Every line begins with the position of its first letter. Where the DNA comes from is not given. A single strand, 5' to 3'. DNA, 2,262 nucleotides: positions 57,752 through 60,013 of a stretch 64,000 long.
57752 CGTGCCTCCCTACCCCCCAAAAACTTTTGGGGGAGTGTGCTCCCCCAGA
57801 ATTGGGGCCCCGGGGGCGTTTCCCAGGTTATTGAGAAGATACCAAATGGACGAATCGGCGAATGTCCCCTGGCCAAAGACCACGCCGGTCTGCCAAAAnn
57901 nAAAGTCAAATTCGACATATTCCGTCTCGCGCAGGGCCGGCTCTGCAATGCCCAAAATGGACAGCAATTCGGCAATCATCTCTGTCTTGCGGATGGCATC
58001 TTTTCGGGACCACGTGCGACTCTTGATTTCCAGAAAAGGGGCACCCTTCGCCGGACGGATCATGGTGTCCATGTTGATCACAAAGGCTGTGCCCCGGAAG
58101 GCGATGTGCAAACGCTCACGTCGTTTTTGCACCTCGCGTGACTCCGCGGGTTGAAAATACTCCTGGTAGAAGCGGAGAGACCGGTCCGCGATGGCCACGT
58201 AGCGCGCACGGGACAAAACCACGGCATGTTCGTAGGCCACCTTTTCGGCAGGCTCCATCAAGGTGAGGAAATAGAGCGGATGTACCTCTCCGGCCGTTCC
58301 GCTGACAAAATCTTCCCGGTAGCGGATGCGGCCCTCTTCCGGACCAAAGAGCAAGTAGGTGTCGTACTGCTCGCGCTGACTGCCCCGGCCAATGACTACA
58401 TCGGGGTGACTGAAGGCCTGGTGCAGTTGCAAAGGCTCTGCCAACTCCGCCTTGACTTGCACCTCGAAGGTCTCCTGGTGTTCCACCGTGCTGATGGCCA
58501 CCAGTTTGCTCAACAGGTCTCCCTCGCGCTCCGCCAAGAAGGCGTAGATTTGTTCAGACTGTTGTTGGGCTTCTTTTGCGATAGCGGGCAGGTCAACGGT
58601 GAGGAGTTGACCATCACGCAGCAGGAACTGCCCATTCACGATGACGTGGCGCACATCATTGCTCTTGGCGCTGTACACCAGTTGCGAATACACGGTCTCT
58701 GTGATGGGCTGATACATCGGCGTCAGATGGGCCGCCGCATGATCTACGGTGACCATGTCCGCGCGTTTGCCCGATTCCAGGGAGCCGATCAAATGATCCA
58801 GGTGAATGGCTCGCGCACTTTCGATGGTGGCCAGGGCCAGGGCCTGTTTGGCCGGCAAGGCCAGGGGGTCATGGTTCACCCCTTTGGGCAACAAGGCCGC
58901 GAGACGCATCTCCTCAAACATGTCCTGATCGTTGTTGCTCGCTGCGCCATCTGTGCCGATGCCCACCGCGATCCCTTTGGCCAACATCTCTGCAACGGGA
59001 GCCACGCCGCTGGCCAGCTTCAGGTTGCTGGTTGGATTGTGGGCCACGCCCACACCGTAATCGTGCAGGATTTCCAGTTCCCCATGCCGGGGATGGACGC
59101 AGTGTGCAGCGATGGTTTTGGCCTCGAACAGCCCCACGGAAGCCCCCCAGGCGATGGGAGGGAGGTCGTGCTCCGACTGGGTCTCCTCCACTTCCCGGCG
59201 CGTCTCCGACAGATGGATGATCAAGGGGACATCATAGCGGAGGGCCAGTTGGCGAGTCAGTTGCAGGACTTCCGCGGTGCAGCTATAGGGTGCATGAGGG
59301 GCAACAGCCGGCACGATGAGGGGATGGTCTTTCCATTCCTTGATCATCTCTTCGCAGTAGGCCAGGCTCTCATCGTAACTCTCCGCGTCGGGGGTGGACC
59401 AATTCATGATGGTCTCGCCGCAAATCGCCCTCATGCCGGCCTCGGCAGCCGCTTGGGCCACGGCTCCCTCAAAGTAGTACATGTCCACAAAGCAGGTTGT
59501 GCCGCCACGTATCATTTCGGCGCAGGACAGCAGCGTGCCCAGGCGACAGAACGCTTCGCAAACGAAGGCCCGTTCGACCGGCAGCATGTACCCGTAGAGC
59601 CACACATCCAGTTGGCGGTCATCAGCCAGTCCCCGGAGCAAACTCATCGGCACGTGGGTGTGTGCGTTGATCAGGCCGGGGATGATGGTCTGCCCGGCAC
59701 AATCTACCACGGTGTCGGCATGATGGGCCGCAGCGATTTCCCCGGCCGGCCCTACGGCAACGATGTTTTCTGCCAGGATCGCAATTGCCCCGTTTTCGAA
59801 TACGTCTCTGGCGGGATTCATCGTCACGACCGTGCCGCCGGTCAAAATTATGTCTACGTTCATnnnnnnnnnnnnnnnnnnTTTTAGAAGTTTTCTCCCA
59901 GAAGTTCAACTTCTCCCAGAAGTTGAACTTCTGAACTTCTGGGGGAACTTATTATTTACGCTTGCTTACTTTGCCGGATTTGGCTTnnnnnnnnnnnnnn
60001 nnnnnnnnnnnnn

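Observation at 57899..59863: Amidohydrolase (MtaD-type nucleoside deaminase) fused to a CYTH-like domain with a degenerate ExExK motif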

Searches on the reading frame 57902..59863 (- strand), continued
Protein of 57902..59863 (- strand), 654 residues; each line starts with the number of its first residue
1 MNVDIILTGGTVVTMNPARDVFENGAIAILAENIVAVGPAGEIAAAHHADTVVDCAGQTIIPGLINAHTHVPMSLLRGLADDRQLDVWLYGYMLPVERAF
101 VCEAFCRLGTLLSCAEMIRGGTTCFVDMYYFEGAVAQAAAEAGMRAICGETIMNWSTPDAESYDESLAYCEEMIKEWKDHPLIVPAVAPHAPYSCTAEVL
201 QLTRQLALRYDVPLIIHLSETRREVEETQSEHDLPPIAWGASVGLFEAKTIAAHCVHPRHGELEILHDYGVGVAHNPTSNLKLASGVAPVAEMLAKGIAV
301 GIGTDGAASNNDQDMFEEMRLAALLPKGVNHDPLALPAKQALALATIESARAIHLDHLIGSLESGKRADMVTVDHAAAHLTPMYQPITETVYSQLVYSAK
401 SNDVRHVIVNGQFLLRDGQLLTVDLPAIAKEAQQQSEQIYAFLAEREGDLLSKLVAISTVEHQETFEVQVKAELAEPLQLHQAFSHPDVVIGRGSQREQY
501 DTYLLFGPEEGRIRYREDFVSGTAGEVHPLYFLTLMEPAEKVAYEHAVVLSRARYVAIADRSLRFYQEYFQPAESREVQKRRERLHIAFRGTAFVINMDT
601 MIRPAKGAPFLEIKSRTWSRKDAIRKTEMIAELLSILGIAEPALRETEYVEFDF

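Call 66: fold_search(model_id=the predicted structure, library=pdb)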
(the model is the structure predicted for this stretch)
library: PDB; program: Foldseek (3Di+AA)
matches with E <= 10: 1654; with E <= 0.001: 310
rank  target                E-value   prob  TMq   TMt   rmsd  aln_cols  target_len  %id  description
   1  3lnp                  2.4e-49  1.00  0.64  0.95   1.6       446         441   36  Crystal Structure of Amidohydrolase family Protein OLEI01672_1_465 from Oleispira antarctica (released 2010-02-16)
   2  4dzh                  1.1e-47  1.00  0.65  0.97   1.4       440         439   39  Crystal structure of an adenosine deaminase from xanthomonas campestris (target nysgrc-200456) with bound zn (released 2012-03-21)
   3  4f0r                  2.5e-47  1.00  0.64  0.96   1.6       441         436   39  Crystal structure of an adenosine deaminase homolog from Chromobacterium violaceum (target NYSGRC-019589) bound Zn and 5 (released 2012-06-06)
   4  4f0s                  1.8e-46  1.00  0.64  0.96   1.6       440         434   39  Crystal structure of an adenosine deaminase homolog from Chromobacterium violaceum (target NYSGRC-019589) with bound ino (released 2012-06-06)
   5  4gbd_A                2.1e-45  1.00  0.65  0.97   1.5       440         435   38  Crystal Structure Of Adenosine Deaminase From Pseudomonas Aeruginosa Pao1 with bound Zn and methylthio-coformycin (released 2013-06-12)
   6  4dyk_A                2.2e-45  1.00  0.65  0.97   1.6       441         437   38  Crystal structure of an adenosine deaminase from pseudomonas aeruginosa pao1 (target nysgrc-200449) with bound zn (released 2012-03-14)
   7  4gbd_B                2.3e-44  1.00  0.65  0.97   1.6       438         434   38  Crystal Structure Of Adenosine Deaminase From Pseudomonas Aeruginosa Pao1 with bound Zn and methylthio-coformycin (released 2013-06-12)
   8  4v1x_E                6.0e-40  1.00  0.60  0.82   4.0       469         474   28  The structure of the hexameric atrazine chlorohydrolase, AtzA (released 2015-03-11)
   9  4v1x_A                6.5e-39  1.00  0.60  0.83   3.4       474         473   28  The structure of the hexameric atrazine chlorohydrolase, AtzA (released 2015-03-11)
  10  7ww2_A                7.3e-39  1.00  0.62  0.90   2.0       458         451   30  Structure of an Isocytosine specific deaminase Vcz (released 2023-02-22)
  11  8is4_B                1.2e-38  1.00  0.62  0.90   2.2       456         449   29  Structure of an Isocytosine specific deaminase Vcz in complexed with 5-FU (released 2023-08-30)
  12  7ww2_B                3.8e-38  1.00  0.62  0.90   2.2       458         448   29  Structure of an Isocytosine specific deaminase Vcz (released 2023-02-22)
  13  4v1x_B                4.5e-38  1.00  0.60  0.83   4.0       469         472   28  The structure of the hexameric atrazine chlorohydrolase, AtzA (released 2015-03-11)
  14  8is4_A                6.7e-38  1.00  0.63  0.90   2.1       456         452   30  Structure of an Isocytosine specific deaminase Vcz in complexed with 5-FU (released 2023-08-30)
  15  3hpa_A                5.1e-36  1.00  0.60  0.91   2.1       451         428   29  Crystal structure of an amidohydrolase gi:44264246 from an evironmental sample of sargasso sea (released 2009-06-16)
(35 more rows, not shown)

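Call 72: list_cluster_members(proteins=[P0121, P0156, P0178])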
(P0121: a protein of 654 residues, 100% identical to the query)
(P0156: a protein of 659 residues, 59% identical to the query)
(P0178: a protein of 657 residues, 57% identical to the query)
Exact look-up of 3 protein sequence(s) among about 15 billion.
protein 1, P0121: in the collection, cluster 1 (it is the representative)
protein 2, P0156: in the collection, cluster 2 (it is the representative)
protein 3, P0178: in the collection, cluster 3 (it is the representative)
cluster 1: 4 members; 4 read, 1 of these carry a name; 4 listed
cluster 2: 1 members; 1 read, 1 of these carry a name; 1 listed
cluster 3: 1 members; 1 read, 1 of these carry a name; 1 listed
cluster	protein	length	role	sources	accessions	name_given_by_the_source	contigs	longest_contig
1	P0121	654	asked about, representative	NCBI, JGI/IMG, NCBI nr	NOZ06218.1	MAG: amidohydrolase [Chloroflexi bacterium] | amidohydrolase [Chloroflexota bacterium]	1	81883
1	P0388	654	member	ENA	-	-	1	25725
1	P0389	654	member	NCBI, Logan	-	-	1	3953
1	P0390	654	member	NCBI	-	-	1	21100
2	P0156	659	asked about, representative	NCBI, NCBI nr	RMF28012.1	MAG: CYTH domain-containing protein [Chloroflexi bacterium] | MAG: CYTH domain-containing protein [Chloroflexota bacterium]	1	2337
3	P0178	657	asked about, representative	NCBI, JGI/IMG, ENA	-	cytosine/adenosine deaminase-related metal-dependent hydrolase/adenylate cyclase class IV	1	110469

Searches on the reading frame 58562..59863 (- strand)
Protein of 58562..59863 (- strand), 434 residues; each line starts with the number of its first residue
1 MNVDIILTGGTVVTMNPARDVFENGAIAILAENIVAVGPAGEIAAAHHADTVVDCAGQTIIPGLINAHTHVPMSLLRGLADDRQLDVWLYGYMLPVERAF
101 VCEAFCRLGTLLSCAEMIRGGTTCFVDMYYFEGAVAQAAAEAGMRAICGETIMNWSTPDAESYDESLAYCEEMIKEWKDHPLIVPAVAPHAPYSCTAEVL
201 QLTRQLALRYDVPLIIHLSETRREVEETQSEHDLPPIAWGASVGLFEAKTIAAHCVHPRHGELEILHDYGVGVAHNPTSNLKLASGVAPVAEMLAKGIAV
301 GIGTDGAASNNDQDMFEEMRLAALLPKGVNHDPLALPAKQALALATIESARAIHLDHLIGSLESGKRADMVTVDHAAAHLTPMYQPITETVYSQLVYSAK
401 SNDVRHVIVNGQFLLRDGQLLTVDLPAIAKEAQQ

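Call 28: search_solved_structures(query=window:58562-59863:-, max_evalue=1e-20, show_alignments=3)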
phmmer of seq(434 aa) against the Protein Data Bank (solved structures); distinct sequences matched with E-value up to 1e-20: 22.
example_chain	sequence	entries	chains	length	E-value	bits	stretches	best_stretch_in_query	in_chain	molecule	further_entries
4f0r_A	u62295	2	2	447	3.8e-90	306.2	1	6-425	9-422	5-methylthioadenosine/S-adenosylhomocysteine deaminase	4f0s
4dzh_A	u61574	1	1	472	2.7e-85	290.3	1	4-434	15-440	AMIDOHYDROLASE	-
3lnp_A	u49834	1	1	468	2e-84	287.4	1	47-428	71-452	Amidohydrolase family Protein OLEI01672_1_465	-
4dyk_A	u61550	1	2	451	1.2e-82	281.5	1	4-427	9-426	AMIDOHYDROLASE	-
4gbd_A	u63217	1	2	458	1.3e-82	281.4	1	4-427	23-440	Putative uncharacterized protein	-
1p1m_A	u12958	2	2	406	1.6e-65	225.1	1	53-431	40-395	Hypothetical protein TM0936 | Uncharacterized protein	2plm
1j6p_A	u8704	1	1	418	1.7e-65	225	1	53-431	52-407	METAL-DEPENDENT HYDROLASE OF CYTOSINEDEMANIASE/CHLOROHYDROLASE FAMILY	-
7ww2_A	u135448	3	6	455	3.2e-52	181.3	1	11-431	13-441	8-oxoguanine deaminase | Hydroxydechloroatrazine ethylaminohydrolase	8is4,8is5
4v1x_A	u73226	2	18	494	2.1e-50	175.3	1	190-420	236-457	ATRAZINE CHLOROHYDROLASE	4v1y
3hpa_A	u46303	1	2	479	5.3e-50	174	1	10-429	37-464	AMIDOHYDROLASE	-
6ohb_A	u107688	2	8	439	1.4e-31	113.3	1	52-383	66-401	Guanine deaminase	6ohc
2uz9_A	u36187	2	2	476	1.6e-30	109.8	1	60-412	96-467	GUANINE DEAMINASE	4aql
2i9u_A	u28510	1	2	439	1.9e-29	106.3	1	26-322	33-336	Cytosine/guanine deaminase related protein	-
6oh9_A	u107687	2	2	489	1.4e-28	103.5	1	60-377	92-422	Yeast Guanine Deaminase | Probable guanine deaminase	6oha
3e0l_A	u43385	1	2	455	7.8e-28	101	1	60-412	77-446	Guanine deaminase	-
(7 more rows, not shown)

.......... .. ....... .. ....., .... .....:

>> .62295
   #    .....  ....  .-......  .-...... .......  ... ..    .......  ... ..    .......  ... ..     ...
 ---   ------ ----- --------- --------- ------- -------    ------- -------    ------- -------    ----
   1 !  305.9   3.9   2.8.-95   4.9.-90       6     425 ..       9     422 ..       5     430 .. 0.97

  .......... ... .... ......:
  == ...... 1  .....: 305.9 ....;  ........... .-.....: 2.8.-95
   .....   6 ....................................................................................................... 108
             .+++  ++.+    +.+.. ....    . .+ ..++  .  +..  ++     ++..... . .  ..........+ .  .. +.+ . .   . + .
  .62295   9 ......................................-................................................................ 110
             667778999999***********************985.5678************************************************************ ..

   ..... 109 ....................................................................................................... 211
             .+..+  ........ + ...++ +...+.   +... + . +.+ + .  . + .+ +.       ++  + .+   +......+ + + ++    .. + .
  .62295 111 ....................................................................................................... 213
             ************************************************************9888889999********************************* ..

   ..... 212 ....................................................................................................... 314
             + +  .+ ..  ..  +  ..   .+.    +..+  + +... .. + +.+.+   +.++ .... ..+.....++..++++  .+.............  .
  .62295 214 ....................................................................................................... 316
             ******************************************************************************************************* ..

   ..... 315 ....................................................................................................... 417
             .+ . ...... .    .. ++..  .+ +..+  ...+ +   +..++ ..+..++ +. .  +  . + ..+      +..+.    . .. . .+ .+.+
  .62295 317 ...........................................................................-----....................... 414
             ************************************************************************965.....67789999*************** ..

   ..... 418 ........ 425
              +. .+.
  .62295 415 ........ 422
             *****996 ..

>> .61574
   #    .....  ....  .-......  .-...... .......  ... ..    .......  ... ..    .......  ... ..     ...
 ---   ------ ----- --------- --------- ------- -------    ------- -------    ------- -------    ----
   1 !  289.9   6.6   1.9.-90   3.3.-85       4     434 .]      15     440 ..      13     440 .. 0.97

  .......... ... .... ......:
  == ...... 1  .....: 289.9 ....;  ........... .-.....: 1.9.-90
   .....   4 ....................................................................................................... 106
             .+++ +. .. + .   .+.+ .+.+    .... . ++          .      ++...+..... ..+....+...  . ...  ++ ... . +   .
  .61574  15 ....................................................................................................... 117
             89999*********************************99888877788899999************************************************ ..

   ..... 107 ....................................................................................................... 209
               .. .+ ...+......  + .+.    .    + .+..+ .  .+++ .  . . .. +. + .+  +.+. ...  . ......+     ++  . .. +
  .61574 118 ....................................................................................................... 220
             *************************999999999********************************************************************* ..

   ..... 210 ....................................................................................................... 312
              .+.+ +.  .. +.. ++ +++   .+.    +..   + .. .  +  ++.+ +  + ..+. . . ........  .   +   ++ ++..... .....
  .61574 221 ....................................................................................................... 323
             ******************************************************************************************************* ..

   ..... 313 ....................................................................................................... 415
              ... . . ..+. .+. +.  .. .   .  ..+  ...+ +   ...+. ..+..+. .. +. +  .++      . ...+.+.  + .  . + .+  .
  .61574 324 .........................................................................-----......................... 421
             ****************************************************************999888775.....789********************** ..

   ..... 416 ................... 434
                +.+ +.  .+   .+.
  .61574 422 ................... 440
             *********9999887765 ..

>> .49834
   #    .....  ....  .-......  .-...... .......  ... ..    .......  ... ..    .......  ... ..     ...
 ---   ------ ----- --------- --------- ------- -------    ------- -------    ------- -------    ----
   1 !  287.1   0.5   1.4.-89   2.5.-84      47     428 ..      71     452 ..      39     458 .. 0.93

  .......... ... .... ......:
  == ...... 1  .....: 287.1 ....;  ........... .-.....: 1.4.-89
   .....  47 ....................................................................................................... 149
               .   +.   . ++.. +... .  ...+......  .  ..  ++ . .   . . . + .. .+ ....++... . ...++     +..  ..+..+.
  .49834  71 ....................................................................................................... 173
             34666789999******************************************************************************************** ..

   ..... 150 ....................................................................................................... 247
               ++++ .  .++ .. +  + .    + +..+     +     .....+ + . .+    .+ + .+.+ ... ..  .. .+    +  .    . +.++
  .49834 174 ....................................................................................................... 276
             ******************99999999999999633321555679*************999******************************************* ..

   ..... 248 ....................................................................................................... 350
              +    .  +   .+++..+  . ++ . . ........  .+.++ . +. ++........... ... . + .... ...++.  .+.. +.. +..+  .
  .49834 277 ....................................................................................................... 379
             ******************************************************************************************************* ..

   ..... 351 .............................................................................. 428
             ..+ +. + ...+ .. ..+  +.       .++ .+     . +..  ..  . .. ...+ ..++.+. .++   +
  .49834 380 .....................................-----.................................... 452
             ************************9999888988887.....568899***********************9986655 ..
